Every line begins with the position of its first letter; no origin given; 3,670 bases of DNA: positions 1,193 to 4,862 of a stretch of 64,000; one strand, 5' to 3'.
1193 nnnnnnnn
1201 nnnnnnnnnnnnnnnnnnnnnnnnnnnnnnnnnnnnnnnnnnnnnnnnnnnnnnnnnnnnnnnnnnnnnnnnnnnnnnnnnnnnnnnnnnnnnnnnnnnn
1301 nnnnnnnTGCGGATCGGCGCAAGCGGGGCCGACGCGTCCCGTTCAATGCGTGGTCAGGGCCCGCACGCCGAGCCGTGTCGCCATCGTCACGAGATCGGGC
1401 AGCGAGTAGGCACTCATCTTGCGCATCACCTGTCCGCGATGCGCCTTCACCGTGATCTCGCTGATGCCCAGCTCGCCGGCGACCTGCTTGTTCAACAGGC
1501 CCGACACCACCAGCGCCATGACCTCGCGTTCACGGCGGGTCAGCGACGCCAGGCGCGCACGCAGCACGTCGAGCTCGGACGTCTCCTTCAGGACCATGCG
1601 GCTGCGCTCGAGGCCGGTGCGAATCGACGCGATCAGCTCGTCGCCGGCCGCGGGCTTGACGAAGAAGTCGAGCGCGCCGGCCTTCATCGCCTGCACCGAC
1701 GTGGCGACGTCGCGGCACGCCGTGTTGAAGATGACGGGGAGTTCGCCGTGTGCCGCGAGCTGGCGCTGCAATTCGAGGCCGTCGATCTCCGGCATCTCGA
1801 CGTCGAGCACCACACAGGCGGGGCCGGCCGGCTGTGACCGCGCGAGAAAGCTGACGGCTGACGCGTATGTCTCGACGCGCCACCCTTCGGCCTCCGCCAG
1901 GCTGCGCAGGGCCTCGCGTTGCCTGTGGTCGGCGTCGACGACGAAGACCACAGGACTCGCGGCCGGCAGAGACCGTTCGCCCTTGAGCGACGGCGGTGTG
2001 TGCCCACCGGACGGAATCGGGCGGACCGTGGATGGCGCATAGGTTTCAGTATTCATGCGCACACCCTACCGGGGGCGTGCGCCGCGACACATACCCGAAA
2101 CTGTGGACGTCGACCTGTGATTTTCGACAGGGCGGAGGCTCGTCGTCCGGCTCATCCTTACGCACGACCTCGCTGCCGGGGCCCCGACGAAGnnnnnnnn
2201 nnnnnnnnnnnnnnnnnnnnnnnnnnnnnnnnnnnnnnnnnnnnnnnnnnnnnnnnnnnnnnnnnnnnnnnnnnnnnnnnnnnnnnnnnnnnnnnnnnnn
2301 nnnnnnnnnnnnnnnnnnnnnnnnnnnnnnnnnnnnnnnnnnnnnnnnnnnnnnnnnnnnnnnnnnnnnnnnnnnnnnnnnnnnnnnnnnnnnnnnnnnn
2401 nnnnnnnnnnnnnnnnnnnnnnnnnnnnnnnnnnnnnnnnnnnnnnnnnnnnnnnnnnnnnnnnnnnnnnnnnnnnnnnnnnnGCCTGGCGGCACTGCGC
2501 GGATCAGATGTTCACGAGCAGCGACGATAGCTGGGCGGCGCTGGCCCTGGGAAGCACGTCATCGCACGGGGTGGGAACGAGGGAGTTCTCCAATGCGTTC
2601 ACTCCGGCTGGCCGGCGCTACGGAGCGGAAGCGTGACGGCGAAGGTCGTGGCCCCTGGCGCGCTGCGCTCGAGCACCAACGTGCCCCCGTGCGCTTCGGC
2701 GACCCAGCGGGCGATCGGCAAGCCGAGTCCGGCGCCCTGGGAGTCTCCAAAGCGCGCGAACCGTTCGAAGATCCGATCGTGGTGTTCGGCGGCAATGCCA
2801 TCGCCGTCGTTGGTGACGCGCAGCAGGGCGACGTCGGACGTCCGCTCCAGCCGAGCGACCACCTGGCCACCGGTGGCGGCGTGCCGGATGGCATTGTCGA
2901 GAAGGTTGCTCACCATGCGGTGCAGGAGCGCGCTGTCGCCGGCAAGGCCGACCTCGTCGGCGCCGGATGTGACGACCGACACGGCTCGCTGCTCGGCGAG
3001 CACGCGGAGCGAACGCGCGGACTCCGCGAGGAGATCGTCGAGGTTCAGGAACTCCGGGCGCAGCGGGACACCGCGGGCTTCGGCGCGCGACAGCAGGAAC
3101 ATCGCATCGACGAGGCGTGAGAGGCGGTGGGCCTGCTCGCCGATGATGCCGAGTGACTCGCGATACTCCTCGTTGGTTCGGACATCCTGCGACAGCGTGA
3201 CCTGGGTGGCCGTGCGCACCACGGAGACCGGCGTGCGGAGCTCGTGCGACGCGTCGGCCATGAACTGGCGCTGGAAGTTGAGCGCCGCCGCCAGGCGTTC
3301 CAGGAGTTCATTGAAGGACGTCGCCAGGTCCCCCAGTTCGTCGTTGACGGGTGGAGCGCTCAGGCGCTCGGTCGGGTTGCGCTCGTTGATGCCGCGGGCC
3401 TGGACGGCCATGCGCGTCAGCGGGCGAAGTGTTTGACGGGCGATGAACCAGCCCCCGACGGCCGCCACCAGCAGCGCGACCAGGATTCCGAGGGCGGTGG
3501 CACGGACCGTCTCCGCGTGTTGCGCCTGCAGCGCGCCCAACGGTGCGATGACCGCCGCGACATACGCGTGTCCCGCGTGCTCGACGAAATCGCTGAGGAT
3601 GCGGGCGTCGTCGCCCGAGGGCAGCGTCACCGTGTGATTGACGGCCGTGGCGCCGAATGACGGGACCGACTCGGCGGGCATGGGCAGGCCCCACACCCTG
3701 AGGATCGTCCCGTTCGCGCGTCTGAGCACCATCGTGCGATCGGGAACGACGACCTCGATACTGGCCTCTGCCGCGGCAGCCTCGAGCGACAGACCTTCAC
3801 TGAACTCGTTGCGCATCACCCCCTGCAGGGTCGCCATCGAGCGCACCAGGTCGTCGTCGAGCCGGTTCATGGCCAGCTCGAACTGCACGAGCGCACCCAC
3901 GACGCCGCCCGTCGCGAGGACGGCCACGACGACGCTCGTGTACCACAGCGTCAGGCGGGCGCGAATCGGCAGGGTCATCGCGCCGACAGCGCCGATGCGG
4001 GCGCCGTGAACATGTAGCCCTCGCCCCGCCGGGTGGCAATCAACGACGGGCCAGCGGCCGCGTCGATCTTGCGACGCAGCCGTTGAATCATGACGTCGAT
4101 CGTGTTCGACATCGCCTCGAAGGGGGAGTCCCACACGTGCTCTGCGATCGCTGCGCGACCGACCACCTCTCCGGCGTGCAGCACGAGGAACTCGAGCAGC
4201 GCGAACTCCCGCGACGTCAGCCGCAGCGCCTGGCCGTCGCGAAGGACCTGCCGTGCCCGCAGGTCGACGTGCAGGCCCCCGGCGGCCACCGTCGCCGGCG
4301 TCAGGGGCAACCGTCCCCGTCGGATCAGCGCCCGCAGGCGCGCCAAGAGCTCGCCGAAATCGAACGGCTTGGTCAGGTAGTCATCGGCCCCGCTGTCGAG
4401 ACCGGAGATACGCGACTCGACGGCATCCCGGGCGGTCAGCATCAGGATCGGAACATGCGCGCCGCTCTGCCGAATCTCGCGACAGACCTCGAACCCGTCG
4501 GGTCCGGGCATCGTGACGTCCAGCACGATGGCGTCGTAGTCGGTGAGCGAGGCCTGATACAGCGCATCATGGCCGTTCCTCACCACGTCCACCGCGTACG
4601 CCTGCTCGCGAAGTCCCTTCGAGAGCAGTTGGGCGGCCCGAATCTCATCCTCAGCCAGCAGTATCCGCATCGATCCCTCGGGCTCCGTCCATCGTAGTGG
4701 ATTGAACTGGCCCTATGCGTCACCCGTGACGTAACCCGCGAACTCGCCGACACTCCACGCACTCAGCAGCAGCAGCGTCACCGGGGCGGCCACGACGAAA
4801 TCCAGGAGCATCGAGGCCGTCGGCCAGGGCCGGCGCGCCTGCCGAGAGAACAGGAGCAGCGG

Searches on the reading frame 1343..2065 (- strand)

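Call 19: search_protein_families(library=pfam, proteins=[window:1343-2065:-], max_evalue=0.01)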
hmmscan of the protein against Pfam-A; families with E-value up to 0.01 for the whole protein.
window:1343-2065:- (240 aa): 4 families
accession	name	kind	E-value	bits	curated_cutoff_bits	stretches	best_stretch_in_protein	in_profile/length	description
PF00072.30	Response_reg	-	3.5e-23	82.3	30.2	1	40-148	1-110/111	Response regulator receiver domain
PF00196.25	GerE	-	7.3e-21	74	23.5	1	174-229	2-57/57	Bacterial regulatory proteins, luxR family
PF08281.18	Sigma70_r4_2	-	2.2e-07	30.8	25.7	1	167-217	3-54/54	Sigma-70, region 4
PF04545.22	Sigma70_r4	-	0.0027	17.6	24.1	1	172-217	2-48/50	Sigma-70, region 4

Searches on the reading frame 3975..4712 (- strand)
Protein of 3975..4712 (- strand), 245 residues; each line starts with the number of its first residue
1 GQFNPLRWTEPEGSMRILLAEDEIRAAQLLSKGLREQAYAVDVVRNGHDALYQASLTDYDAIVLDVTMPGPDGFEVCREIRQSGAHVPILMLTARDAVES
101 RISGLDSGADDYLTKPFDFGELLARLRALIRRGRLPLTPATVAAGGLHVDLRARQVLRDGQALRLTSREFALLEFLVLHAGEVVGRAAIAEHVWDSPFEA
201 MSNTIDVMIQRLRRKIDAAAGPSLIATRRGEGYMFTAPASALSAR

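Call 19: search_protein_families(library=pfam, proteins=[window:3975-4712:-], max_evalue=0.01)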
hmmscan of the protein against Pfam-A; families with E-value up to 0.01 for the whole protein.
window:3975-4712:- (245 aa): 3 families
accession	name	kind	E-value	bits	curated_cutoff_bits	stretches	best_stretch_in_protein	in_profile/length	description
PF00072.30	Response_reg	-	6e-28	97.7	30.2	1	17-126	1-110/111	Response regulator receiver domain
PF00486.34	Trans_reg_C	-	1.6e-24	86.2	26.2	1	160-235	1-77/77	Transcriptional regulatory protein, C terminal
PF03709.21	OKR_DC_1_N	-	0.0028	18.4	29.3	1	24-96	3-73/111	Orn/Lys/Arg decarboxylase, N-terminal domain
